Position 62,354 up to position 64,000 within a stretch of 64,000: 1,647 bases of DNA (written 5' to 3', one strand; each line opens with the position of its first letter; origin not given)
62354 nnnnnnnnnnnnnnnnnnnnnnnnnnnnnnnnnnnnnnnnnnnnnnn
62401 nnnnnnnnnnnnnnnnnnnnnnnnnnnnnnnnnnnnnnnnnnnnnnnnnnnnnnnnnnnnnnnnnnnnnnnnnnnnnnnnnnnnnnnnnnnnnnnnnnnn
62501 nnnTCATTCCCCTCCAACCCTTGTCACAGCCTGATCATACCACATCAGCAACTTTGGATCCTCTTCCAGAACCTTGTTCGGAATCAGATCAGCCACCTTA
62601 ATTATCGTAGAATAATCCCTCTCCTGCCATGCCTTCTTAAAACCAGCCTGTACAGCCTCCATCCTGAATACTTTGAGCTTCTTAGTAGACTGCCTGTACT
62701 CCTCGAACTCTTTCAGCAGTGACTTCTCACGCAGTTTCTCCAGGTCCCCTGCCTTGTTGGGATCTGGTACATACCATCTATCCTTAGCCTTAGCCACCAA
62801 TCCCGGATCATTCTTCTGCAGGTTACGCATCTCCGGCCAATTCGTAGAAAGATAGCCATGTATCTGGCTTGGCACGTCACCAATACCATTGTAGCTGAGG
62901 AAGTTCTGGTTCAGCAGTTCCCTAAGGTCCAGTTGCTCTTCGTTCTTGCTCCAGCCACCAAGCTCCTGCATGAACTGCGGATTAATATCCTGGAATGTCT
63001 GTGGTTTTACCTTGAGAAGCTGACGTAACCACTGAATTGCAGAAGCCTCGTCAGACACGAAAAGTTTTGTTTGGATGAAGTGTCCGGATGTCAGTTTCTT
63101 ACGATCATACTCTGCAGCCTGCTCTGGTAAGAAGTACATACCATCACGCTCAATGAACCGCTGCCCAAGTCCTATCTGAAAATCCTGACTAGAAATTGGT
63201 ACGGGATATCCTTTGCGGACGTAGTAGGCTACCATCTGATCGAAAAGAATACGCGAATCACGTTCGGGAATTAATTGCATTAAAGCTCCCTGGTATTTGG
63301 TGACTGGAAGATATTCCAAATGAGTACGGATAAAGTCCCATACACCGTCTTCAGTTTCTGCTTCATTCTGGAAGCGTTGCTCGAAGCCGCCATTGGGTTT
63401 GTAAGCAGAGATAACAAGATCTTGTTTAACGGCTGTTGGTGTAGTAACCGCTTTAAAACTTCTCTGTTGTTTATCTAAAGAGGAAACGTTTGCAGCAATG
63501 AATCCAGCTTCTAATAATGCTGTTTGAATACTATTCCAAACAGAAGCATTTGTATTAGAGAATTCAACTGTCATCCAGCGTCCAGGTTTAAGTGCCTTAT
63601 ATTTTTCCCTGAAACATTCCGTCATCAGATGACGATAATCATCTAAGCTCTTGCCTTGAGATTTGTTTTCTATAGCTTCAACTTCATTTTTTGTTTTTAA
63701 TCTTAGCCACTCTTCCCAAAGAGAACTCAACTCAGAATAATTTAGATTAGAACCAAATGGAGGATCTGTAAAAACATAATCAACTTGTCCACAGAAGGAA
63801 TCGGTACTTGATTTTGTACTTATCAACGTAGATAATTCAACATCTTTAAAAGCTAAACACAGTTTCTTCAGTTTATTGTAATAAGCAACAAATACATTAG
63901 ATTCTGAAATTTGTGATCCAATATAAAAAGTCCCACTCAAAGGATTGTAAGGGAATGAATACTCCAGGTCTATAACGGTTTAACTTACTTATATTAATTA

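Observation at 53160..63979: Six-gene translationally coupled defence operon resembling the distal half of a type 3 BREX (methyltransferase - SNF2 helicase - PglZ - small terminal gene)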

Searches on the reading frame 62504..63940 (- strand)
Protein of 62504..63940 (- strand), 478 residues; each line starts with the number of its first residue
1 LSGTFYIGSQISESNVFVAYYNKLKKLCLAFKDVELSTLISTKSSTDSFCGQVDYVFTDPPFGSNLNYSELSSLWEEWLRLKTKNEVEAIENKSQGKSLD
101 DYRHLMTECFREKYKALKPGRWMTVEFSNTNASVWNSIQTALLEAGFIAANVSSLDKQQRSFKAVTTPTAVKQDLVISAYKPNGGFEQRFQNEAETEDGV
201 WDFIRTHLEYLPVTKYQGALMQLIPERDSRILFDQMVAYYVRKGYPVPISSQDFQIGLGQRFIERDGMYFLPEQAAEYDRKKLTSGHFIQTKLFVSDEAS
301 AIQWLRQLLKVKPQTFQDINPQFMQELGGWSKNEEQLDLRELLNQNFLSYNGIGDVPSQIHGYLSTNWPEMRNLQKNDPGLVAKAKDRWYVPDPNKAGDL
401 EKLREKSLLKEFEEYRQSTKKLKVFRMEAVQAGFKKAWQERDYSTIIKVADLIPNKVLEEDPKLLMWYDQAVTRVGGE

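Call 3: search_protein_families(library=pfam, proteins=[window:62504-63940:-], max_evalue=0.01)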
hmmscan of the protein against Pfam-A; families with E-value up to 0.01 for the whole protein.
window:62504-63940:- (478 aa): 2 families
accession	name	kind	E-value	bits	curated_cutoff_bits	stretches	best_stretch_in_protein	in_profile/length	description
PF01555.25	N6_N4_Mtase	-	0.00014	22.3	26.7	1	53-166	1-91/221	DNA methylase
PF03602.21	Cons_hypoth95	-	0.0046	17.1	24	1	51-105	112-165/182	Conserved hypothetical protein 95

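Call 4: search_protein_families(library=padloc, proteins=[window:62504-63940:-], max_evalue=0.01)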
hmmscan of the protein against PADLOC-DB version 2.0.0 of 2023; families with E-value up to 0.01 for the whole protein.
window:62504-63940:- (478 aa): 13 families
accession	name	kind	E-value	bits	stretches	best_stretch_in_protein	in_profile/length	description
PDLC02541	PglX|PglXI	-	1e-238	792.9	1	1-477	437-918/919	PglXI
PDLC03346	MTase_II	-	3.2e-175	582.7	1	1-476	552-1065/1068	Type II methyltransferase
PDLC03312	MTase_II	-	1.7e-32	110.2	1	2-166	1071-1247/1344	Type II methyltransferase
PDLC03319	MTase_II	-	5.8e-14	49.8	1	4-184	232-424/503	Type II methyltransferase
PDLC03367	MTase_II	-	2.7e-07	27.3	1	53-152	346-447/633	Type II methyltransferase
PDLC02189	DUF1156_MTase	-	0.00047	16.5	1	33-146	526-645/944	-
PDLC01676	Cas12f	-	0.0024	15.3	1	65-198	43-174/387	Cas14a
PDLC03640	MTase_III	-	0.0027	14.1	0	405-464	223-282/654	Type III methyltransferase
PDLC03353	MTase_II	-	0.0037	14.9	1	52-140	27-95/260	Type II methyltransferase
PDLC03233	MTase_II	-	0.0051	13.4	0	99-161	561-623/731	Type II methyltransferase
PDLC03380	MTase_II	-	0.0061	13.8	1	52-129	262-341/393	Type II methyltransferase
PDLC00661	HmaB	-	0.0061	12.4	1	48-86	564-602/973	DNA-adenine methylase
PDLC00660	HmaB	-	0.0073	12.2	0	22-85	538-600/967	DNA-adenine methylase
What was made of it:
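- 62504..63957 (-): pglXI, 3' part: catalytic DPPF motif, the C-terminal region, and the stop codon at 62504-62506. PADLOC PglXI PDLC02541 at 793 bits, profile positions 437-918 of 919 (call 4).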

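Call 71: search_protein_families(library=ncbifam, proteins=[window:62504-63940:-], max_evalue=0.00001)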
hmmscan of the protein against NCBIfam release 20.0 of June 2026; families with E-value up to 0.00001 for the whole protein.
window:62504-63940:- (478 aa): 1 family
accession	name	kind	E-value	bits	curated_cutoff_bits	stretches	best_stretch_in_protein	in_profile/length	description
NF042963.1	DUF1156_antiphage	equivalog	5.7e-06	24.7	1000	1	43-147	564-673/960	anti-phage-associated DUF1156 domain-containing protein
